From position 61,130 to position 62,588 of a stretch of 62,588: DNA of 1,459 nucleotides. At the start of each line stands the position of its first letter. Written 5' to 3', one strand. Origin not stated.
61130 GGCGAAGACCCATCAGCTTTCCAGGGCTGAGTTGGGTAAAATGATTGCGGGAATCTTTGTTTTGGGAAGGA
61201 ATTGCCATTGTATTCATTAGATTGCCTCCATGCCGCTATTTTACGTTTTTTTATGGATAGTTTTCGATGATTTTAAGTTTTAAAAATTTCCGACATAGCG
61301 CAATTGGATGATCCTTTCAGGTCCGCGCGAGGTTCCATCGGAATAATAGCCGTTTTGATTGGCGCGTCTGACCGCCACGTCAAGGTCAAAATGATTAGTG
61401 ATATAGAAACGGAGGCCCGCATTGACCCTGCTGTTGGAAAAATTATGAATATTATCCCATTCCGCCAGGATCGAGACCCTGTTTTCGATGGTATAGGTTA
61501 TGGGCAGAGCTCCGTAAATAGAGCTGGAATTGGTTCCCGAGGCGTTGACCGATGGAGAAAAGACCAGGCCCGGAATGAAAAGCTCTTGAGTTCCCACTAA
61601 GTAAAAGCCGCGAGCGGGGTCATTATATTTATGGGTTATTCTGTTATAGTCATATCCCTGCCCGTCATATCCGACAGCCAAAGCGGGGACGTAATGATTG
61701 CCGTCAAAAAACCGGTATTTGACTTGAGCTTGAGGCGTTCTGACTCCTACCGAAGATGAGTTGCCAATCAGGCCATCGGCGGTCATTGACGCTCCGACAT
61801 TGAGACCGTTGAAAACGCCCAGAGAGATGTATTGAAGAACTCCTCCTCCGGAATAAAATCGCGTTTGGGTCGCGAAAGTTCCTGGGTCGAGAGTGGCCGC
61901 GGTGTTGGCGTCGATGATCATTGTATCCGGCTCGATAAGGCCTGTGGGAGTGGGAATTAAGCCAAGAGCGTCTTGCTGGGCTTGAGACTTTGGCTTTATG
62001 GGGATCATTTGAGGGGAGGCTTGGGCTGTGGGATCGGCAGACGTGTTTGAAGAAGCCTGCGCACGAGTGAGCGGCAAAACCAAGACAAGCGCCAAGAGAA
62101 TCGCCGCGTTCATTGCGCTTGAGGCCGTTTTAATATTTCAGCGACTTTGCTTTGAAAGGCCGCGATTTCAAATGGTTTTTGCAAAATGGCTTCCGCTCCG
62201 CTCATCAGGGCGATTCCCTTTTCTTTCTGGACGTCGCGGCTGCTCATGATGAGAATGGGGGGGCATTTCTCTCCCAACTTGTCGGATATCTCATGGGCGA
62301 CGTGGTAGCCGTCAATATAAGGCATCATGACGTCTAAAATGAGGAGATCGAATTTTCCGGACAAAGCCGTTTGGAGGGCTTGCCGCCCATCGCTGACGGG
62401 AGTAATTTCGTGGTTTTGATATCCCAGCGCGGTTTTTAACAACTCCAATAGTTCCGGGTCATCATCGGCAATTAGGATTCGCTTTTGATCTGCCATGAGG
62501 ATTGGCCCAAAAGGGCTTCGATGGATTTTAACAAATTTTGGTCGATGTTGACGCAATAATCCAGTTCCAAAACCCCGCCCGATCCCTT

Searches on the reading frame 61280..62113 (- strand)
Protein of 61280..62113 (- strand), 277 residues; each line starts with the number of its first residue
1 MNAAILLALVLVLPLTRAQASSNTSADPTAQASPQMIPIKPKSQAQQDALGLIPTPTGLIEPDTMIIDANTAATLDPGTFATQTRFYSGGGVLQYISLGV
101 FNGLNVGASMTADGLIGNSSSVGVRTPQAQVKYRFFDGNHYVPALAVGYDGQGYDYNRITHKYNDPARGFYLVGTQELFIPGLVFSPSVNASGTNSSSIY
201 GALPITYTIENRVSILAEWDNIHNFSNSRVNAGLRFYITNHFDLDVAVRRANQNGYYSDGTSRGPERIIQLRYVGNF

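Call 50: search_protein_families(library=pfam, proteins=[window:61280-62113:-], max_evalue=0.001)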
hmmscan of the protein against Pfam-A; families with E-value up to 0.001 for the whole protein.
window:61280-62113:- (277 aa): 0 families

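Call 53: find_encoding_contigs(protein=window:61280-62113:-, flank=10000, max_places=2)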
Protein window:61280-62113:- (277 aa): 9 contigs read that carry it; 2 places shown.
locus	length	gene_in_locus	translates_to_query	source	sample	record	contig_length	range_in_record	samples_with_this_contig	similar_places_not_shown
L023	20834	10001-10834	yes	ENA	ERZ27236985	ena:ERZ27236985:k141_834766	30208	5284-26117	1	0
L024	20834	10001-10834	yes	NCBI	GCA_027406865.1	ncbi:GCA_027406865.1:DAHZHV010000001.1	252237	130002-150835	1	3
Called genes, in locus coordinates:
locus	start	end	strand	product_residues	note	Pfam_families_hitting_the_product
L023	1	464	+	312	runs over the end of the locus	PF12911:OppC_N, PF00528:BPD_transp_1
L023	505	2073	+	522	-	PF00501:AMP-binding, PF13193:AMP-binding_C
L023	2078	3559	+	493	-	PF01743:PolyA_pol, PF12627:PolyA_pol_RNAbd, PF01966:HD, PF13735:tRNA_NucTran2_2 (weak)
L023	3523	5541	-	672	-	PF00027:cNMP_binding, PF01734:Patatin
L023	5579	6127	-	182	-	PF28549:NDPSase_N (faint), PF00293:NUDIX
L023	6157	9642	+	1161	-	PF02811:PHP, PF07733:DNA_pol3_alpha, PF17657:DNA_pol3_finger, PF14579:HHH_6, PF01336:tRNA_anti-codon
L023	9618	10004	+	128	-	PF00072:Response_reg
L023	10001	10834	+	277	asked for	-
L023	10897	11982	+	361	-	PF01791:DeoC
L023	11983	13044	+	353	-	PF00365:PFK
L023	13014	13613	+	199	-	PF00672:HAMP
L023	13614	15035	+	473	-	PF02321:OEP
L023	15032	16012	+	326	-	PF01734:Patatin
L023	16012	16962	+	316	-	PF07719:TPR_2 (faint), PF13424:TPR_12 (faint), PF13431:TPR_17 (faint), PF23914:TPR_CcmH_CycH (faint), PF13428:TPR_14 (faint), PF13432:TPR_16 (faint), PF14559:TPR_19 (weak)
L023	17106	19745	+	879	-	PF01411:tRNA-synt_2c, PF07973:tRNA_SAD, PF02272:DHHA1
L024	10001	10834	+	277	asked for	-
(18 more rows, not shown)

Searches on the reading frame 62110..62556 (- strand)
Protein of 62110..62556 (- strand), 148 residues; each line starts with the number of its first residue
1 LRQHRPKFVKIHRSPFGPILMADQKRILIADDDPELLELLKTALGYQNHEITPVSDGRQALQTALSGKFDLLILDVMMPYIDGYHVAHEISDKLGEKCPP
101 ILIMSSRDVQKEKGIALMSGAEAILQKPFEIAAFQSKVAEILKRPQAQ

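Call 50: search_protein_families(library=pfam, proteins=[window:62110-62556:-], max_evalue=0.001)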
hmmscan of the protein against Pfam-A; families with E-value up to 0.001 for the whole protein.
window:62110-62556:- (148 aa): 1 family
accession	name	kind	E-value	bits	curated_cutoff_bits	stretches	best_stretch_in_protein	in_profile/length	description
PF00072.30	Response_reg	-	1.6e-21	77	30.2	1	27-138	1-110/111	Response regulator receiver domain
